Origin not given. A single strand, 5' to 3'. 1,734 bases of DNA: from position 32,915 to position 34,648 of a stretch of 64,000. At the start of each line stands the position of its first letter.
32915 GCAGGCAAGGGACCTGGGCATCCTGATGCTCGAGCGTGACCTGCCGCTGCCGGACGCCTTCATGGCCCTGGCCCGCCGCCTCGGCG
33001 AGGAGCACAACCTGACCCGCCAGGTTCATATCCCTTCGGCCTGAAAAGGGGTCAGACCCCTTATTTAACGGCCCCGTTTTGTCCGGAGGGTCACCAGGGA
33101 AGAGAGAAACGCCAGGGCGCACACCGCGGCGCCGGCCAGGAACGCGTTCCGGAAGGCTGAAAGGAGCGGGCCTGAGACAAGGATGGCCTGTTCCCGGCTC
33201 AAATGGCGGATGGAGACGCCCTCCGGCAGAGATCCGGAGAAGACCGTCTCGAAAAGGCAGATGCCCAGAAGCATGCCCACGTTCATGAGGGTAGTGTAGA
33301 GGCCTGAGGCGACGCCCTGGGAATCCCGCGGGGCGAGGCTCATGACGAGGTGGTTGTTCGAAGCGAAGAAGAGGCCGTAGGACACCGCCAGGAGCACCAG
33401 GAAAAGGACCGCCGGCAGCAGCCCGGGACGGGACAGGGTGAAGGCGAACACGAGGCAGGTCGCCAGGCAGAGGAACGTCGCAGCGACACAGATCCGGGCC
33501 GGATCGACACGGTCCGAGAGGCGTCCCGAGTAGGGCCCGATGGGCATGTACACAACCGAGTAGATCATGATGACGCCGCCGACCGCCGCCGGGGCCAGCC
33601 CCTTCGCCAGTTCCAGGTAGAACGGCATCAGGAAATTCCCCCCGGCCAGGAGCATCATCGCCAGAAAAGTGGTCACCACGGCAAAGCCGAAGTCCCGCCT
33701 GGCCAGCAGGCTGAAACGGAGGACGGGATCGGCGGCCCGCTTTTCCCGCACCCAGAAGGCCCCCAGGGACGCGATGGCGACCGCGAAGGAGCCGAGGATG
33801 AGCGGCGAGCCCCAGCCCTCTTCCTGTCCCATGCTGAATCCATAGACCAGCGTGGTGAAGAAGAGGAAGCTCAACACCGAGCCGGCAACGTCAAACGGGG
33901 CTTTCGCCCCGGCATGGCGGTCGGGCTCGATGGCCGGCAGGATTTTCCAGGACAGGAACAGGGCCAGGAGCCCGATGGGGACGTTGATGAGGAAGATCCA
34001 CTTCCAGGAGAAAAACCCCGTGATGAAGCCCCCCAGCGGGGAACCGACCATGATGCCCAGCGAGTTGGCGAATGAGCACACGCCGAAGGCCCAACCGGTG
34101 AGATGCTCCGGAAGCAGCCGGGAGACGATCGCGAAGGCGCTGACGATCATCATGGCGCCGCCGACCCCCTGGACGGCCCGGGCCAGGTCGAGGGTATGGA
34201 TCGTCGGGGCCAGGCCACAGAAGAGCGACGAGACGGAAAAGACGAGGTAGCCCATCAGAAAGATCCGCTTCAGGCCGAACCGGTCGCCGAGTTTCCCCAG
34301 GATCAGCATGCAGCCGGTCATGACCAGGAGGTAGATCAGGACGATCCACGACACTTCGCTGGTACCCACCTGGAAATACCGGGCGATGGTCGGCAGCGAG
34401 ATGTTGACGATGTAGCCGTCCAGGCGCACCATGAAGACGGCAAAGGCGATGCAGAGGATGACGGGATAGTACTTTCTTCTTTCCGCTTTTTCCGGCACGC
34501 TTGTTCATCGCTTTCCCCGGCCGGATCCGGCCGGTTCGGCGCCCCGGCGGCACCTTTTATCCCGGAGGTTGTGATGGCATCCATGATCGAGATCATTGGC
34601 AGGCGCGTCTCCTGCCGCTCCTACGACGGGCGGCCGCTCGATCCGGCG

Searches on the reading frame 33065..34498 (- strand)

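Call 20: search_protein_families(library=pfam, proteins=[window:33065-34498:-], max_evalue=0.001)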
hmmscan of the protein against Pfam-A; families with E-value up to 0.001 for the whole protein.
window:33065-34498:- (477 aa): 2 families
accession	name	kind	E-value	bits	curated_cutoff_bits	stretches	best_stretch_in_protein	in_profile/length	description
PF07690.21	MFS_1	-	5.7e-53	180.5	33.4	1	17-412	1-346/347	Major Facilitator Superfamily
PF00083.30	Sugar_tr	-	7.9e-08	32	22.3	1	14-184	2-189/452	Sugar (and other) transporter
